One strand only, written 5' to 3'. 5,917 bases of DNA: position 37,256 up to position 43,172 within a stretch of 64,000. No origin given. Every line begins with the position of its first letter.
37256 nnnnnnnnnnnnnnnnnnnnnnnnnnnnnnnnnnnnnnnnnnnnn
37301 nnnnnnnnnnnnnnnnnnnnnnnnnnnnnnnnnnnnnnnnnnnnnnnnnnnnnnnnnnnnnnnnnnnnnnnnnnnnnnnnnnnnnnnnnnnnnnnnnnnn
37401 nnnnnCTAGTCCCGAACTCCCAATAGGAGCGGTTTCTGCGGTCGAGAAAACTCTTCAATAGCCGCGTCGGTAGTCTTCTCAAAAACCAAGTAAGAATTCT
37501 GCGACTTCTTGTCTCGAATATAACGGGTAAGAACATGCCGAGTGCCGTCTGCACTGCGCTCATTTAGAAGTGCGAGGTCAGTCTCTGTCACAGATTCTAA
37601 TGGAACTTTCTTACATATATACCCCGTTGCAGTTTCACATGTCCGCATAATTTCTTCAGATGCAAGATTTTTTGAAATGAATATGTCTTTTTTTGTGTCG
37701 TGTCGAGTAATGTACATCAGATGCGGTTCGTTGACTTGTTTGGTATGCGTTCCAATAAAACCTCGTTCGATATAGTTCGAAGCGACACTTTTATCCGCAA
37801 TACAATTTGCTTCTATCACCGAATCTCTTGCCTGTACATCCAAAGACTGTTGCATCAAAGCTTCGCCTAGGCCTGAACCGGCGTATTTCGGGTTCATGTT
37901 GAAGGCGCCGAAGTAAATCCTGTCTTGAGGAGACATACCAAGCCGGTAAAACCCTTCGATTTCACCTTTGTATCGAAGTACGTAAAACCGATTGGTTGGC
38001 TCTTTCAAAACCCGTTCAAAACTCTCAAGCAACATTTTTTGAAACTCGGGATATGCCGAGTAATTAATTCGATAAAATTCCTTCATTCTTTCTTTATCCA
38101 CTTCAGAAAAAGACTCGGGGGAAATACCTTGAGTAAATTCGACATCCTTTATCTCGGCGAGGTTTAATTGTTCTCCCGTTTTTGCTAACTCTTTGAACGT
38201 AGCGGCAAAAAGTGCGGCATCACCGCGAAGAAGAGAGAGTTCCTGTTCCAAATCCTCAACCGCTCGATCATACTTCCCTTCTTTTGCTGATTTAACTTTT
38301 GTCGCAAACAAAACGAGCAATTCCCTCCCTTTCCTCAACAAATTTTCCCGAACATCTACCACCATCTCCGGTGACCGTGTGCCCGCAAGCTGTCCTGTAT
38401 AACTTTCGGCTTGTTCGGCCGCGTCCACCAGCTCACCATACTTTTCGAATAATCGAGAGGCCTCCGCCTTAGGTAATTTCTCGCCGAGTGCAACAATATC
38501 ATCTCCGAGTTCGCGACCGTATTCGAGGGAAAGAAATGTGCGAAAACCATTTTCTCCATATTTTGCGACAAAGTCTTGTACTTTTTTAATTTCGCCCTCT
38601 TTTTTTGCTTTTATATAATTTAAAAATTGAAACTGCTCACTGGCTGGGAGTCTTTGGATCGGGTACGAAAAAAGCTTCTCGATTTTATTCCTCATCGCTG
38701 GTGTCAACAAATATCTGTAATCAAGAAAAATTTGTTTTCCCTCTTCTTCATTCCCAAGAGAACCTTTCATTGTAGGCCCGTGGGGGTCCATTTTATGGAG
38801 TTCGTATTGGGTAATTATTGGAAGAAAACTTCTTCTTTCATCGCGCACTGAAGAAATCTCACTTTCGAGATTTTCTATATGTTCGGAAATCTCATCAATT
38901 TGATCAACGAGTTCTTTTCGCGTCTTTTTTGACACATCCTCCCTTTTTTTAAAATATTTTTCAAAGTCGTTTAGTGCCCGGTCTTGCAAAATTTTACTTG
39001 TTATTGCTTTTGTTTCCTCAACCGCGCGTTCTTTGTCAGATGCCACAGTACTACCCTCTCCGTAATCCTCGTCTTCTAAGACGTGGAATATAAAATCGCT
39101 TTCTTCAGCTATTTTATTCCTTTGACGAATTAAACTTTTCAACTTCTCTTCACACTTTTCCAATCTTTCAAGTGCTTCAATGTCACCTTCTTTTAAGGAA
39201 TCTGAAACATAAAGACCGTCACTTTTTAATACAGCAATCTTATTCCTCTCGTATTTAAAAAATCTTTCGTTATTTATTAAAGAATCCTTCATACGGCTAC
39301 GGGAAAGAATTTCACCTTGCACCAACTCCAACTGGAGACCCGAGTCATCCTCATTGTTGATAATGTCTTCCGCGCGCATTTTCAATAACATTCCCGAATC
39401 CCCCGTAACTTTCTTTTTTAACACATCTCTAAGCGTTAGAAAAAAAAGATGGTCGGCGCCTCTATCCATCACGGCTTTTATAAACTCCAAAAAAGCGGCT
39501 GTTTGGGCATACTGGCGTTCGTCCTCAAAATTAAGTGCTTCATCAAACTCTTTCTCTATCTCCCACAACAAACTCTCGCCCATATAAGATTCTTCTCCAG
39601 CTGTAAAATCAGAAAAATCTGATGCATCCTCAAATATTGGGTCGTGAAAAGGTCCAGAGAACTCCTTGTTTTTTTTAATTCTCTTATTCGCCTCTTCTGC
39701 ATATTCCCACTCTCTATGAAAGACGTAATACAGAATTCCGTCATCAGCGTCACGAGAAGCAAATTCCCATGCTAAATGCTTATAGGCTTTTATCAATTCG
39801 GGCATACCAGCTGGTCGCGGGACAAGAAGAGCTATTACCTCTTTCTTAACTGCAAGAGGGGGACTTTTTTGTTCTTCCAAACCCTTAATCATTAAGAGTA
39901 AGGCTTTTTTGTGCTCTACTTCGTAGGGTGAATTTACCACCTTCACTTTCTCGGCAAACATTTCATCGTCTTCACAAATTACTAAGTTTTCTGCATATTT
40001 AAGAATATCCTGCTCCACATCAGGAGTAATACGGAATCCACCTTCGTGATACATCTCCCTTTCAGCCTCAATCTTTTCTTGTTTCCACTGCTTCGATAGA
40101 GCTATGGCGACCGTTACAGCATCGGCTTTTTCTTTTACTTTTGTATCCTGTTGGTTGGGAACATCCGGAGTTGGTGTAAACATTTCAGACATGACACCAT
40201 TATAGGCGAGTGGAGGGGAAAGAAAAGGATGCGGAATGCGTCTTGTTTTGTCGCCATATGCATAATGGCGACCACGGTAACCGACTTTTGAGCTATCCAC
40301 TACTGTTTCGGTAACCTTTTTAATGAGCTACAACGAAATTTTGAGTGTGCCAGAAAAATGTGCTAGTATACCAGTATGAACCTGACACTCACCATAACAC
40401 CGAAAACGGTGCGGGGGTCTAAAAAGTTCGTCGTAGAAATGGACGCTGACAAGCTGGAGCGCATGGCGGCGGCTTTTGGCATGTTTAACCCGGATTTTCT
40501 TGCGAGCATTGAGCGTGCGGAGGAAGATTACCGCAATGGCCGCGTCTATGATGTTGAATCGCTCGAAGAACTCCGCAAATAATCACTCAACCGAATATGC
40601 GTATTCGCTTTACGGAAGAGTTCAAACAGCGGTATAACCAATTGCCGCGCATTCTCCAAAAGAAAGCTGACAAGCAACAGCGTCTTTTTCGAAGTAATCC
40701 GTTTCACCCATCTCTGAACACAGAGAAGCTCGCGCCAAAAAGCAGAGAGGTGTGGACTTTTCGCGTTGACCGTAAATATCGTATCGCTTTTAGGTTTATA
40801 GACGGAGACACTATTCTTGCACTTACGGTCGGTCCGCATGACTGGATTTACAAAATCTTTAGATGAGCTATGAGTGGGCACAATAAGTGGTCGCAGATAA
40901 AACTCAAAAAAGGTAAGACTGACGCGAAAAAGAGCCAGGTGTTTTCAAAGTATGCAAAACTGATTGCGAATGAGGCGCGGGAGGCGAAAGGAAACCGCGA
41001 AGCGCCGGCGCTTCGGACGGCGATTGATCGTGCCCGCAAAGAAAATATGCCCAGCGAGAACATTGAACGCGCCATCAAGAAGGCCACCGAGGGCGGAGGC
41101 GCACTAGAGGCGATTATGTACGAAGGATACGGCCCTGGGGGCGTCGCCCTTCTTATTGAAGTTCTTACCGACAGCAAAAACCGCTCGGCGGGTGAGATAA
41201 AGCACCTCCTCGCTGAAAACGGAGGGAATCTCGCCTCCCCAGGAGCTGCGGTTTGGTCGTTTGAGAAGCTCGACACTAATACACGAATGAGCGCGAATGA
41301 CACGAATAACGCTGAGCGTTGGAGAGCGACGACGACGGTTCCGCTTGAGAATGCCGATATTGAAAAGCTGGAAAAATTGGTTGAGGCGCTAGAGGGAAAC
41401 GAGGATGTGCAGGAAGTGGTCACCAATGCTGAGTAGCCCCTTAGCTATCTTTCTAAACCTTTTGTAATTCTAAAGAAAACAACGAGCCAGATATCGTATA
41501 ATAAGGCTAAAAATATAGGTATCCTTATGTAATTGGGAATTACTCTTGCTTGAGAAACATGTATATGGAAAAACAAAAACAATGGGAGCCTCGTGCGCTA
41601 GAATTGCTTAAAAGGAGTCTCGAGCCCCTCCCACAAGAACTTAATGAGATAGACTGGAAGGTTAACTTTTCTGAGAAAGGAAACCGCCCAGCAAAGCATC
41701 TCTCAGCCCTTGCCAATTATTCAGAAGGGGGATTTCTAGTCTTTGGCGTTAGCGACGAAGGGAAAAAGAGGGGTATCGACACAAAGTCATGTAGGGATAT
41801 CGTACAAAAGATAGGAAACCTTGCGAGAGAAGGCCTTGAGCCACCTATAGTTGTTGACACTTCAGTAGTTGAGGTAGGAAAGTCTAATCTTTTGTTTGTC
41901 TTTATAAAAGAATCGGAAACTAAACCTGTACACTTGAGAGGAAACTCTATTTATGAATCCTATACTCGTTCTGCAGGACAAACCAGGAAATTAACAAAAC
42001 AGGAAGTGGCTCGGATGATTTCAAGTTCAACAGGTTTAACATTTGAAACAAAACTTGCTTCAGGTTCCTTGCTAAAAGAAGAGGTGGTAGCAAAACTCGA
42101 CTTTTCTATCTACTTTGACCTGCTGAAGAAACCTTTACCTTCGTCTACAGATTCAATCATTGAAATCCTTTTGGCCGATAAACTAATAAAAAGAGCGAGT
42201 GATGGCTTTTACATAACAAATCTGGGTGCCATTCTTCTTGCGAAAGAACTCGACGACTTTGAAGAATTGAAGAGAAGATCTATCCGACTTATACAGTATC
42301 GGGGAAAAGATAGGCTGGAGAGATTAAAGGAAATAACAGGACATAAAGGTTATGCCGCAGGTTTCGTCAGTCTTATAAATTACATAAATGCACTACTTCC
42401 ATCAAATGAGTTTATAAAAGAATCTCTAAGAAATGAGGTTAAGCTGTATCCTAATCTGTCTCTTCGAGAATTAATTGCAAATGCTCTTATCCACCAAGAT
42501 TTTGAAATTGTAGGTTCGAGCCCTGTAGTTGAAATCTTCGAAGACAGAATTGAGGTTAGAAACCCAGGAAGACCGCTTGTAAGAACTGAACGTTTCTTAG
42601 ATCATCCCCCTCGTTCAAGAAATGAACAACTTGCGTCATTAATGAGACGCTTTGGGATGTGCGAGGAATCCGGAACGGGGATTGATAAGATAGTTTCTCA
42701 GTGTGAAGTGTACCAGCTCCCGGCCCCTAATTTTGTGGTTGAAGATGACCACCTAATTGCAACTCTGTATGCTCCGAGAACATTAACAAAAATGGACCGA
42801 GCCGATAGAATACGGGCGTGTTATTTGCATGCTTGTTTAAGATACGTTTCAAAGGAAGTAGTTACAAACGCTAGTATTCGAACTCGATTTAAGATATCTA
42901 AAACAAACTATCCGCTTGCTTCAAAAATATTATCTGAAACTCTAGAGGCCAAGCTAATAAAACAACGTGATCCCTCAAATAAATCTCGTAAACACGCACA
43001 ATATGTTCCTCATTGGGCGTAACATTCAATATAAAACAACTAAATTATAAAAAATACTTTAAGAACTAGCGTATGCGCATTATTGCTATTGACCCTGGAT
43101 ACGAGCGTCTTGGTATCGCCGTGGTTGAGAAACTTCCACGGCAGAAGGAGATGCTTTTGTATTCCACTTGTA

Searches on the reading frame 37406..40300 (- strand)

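Call 57: search_protein_families(library=pfam, proteins=[window:37406-40300:-], max_evalue=0.0001)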
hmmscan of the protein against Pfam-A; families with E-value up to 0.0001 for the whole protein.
window:37406-40300:- (964 aa): 2 families
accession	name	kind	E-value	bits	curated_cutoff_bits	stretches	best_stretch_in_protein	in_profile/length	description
PF00583.31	Acetyltransf_1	-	1.6e-06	28.8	20.7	1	745-835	7-102/116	Acetyltransferase (GNAT) family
PF13673.13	Acetyltransf_10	-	1.1e-05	25.8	23.6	1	752-856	12-115/128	Acetyltransferase (GNAT) domain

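Call 84: search_protein_families(library=padloc, proteins=[window:37406-40300:-], max_evalue=0.001)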
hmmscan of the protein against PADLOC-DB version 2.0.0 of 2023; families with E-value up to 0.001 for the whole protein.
window:37406-40300:- (964 aa): 0 families

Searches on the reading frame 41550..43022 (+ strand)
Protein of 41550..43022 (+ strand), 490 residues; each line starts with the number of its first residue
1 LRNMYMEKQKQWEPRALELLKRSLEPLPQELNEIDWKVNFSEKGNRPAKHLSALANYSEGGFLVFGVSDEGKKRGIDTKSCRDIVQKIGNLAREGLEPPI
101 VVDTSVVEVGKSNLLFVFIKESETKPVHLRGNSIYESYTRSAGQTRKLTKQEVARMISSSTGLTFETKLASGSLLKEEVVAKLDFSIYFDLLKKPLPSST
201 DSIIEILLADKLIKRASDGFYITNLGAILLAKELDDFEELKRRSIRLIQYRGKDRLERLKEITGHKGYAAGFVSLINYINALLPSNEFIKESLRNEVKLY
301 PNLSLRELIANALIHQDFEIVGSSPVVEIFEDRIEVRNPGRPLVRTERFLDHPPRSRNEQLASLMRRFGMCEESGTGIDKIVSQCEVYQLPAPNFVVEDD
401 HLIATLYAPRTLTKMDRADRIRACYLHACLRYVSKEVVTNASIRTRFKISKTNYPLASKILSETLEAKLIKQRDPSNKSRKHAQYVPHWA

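Call 57: search_protein_families(library=pfam, proteins=[window:41550-43022:+], max_evalue=0.0001)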
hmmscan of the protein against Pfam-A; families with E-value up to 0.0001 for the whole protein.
window:41550-43022:+ (490 aa): 2 families
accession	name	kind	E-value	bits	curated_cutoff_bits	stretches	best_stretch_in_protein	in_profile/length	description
PF13749.12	HATPase_c_4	-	2.2e-22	79.3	26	1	322-406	1-89/89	Putative ATP-dependent DNA helicase recG C-terminal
PF04326.19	SLFN_AlbA_2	-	4.3e-15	56.7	25.3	1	31-148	2-117/118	Schlafen, AlbA_2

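Call 84: search_protein_families(library=padloc, proteins=[window:41550-43022:+], max_evalue=0.001)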
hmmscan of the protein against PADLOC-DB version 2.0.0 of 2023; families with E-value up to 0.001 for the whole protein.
window:41550-43022:+ (490 aa): 3 families
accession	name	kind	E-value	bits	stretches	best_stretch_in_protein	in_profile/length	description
PDLC02402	Aga_SIR2-PNTD1-PNTD2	-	6.7e-09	32.4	1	154-340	300-481/876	Class I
PDLC02394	pAgo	-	7.9e-09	31.8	1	49-345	59-359/1121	-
PDLC02418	Aga_SIR2-Kinase-PNTD1-PNTD2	-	5.2e-06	22.9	1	289-340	309-359/756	Class I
